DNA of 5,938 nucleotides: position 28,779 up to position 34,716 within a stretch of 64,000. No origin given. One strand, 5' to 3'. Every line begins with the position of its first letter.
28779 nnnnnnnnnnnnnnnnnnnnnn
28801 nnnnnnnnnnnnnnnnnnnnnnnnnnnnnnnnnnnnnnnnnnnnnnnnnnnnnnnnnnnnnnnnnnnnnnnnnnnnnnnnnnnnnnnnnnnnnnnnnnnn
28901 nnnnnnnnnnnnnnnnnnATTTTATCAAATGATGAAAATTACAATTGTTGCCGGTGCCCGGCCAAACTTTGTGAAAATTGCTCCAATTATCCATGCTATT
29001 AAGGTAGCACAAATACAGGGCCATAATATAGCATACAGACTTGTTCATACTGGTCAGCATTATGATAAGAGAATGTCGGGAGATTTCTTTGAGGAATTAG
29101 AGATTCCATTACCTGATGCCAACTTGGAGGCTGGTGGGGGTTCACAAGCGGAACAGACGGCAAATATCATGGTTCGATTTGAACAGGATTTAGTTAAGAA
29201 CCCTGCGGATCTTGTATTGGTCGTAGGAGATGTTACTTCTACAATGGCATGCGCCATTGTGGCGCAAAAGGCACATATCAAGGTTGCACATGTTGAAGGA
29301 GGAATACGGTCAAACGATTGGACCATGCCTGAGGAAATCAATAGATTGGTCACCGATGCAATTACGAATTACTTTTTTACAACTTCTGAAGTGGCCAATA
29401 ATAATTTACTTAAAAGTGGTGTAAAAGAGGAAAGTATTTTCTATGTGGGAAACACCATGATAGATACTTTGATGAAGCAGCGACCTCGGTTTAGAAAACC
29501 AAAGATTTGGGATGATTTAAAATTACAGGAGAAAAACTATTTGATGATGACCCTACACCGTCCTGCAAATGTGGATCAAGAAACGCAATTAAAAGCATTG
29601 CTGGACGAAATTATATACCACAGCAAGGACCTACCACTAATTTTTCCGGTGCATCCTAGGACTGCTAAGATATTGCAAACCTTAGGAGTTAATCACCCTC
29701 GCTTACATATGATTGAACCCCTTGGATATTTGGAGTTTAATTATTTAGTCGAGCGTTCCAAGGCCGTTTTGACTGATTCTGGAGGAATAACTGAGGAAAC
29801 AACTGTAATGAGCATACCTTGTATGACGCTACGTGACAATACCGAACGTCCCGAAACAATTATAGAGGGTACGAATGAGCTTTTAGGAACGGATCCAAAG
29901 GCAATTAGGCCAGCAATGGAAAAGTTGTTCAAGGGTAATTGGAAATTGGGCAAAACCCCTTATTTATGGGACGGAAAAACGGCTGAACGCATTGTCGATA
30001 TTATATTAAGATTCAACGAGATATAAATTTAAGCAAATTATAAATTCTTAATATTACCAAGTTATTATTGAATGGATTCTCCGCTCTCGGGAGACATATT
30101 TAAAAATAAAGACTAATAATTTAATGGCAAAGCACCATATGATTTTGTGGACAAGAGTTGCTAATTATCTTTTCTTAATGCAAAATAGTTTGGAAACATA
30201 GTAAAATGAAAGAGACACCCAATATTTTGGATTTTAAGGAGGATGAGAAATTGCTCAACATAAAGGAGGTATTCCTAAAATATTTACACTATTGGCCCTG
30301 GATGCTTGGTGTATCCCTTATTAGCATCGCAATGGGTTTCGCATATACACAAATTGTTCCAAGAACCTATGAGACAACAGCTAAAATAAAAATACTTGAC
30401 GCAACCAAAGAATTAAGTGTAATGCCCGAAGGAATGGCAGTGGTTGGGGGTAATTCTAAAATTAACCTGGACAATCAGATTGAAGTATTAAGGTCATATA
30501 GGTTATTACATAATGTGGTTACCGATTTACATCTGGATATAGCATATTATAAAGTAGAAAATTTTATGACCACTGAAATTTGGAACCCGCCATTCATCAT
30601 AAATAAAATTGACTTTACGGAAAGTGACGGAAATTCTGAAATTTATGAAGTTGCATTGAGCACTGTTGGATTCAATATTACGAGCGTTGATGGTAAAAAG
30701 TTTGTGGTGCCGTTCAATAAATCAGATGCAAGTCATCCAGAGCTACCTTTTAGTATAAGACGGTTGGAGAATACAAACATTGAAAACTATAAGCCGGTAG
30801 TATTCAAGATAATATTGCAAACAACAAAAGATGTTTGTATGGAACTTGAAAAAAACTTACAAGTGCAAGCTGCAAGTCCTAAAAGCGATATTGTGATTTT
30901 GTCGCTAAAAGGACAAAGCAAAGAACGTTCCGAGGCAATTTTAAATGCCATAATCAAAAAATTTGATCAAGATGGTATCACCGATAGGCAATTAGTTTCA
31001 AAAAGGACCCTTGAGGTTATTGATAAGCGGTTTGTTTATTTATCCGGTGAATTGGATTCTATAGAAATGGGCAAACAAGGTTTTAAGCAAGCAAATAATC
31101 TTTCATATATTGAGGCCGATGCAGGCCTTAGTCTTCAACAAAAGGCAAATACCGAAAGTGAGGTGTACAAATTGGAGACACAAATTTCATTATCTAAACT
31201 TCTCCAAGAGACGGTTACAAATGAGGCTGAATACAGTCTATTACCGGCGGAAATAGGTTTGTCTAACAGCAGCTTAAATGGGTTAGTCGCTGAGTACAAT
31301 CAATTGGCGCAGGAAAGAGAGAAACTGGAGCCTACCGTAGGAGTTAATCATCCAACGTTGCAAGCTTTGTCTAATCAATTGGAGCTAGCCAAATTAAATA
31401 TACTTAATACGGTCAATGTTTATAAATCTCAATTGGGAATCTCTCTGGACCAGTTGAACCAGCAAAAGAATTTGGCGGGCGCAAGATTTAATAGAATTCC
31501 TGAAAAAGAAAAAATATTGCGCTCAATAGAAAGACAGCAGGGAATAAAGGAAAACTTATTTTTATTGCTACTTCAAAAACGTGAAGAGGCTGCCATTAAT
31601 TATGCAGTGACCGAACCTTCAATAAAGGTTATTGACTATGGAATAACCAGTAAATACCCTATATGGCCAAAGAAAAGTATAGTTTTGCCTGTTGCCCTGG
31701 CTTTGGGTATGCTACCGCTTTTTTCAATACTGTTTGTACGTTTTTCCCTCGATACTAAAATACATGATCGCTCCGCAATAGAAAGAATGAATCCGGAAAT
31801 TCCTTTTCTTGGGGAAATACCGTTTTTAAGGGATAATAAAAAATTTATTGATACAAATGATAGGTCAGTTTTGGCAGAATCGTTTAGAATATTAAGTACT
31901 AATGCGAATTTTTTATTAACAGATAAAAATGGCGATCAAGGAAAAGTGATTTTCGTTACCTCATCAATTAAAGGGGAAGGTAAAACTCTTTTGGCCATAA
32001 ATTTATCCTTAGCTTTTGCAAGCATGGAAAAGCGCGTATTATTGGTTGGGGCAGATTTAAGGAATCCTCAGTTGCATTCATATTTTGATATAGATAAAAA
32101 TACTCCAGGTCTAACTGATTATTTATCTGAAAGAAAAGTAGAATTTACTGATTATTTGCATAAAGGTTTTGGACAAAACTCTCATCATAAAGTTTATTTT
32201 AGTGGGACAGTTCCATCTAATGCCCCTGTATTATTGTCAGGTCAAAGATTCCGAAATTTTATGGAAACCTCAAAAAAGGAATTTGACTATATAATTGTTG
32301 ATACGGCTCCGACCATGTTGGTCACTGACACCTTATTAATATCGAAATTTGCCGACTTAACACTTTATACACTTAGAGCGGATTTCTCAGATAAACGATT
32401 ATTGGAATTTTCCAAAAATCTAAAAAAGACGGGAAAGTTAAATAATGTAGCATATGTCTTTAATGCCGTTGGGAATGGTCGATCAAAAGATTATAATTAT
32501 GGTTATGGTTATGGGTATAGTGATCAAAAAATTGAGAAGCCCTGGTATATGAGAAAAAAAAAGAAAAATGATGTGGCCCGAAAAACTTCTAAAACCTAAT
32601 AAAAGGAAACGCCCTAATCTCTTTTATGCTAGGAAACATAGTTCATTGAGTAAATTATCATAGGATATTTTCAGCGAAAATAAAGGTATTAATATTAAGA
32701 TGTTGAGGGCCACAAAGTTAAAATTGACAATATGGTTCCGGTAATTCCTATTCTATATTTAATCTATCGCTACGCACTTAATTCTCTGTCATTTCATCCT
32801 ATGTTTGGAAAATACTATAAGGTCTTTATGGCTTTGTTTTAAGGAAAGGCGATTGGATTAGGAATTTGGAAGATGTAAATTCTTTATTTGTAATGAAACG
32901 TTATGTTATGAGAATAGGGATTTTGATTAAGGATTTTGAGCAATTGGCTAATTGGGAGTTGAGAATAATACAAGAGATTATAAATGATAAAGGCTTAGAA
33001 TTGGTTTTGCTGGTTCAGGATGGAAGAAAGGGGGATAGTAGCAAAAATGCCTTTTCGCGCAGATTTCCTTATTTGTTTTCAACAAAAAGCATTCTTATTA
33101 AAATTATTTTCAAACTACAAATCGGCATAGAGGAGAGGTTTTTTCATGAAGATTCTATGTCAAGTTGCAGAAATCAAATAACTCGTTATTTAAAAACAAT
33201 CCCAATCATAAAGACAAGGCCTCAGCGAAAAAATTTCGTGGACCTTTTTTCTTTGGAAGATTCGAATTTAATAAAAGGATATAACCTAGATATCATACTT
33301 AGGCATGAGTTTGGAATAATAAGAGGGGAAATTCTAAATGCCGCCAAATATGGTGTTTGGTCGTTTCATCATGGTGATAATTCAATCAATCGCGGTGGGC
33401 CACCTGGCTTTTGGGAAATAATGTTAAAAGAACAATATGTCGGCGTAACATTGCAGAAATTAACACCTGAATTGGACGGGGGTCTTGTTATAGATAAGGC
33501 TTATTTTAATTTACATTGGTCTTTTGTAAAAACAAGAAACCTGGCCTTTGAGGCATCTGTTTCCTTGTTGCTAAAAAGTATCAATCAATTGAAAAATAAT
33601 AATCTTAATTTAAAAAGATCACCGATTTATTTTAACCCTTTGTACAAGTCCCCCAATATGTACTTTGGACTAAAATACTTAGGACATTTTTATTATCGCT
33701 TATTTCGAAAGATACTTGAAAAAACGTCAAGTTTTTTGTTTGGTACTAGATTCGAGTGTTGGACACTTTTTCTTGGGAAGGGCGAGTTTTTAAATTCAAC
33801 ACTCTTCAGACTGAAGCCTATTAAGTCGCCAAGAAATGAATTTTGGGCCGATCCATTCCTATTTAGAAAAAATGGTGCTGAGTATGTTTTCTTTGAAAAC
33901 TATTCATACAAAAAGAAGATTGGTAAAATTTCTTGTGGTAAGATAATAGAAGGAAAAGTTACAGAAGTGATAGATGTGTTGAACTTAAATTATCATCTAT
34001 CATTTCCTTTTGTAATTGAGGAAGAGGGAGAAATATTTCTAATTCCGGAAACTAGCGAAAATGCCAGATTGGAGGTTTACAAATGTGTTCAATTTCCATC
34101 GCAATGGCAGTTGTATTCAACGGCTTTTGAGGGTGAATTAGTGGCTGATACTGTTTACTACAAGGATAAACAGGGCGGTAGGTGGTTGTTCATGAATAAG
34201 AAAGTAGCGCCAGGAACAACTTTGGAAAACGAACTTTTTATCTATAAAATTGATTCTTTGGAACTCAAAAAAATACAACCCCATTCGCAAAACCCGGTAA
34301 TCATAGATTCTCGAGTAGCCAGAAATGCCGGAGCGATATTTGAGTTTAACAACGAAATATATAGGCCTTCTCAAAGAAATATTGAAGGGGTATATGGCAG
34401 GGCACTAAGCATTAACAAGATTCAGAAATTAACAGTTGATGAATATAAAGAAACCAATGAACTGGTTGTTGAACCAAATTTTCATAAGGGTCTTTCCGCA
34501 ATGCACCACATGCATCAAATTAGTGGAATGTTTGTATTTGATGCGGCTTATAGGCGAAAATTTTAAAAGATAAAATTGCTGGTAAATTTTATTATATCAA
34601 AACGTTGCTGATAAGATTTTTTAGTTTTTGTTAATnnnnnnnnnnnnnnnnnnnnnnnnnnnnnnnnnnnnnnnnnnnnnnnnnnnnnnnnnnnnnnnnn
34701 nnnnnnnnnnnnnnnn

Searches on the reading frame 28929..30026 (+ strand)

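Call 76: search_protein_families(library=pfam, proteins=[window:28929-30026:+], max_evalue=0.00001)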
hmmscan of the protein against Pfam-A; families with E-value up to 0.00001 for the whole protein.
window:28929-30026:+ (365 aa): 1 family
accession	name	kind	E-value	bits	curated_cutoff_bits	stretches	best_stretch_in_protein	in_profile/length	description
PF02350.25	Epimerase_2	-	2e-100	336.4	30.6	1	31-359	5-346/347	UDP-N-acetylglucosamine 2-epimerase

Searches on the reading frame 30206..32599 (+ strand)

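Call 76: search_protein_families(library=pfam, proteins=[window:30206-32599:+], max_evalue=0.00001)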
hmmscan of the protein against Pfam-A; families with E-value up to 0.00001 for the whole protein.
window:30206-32599:+ (797 aa): 3 families
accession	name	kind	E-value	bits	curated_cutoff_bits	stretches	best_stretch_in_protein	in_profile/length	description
PF13614.12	AAA_31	-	9.1e-11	42.5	27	1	580-709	2-135/177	AAA domain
PF01656.29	CbiA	-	7.8e-08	32.8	25.4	0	583-760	2-88/125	CobQ/CobB/MinD/ParA nucleotide binding domain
PF13807.11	GNVR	-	6.4e-07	29.6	27.7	1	437-512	6-80/82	G-rich domain on putative tyrosine kinase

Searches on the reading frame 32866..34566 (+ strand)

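Call 76: search_protein_families(library=pfam, proteins=[window:32866-34566:+], max_evalue=0.00001)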
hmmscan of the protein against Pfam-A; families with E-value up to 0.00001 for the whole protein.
window:32866-34566:+ (566 aa): 1 family
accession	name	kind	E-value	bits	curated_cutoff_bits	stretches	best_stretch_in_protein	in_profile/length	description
PF24793.1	GINT1_N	-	6.4e-37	127.6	27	1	324-544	57-277/304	Glucosamine inositolphosphorylceramide transferase 1, N-terminal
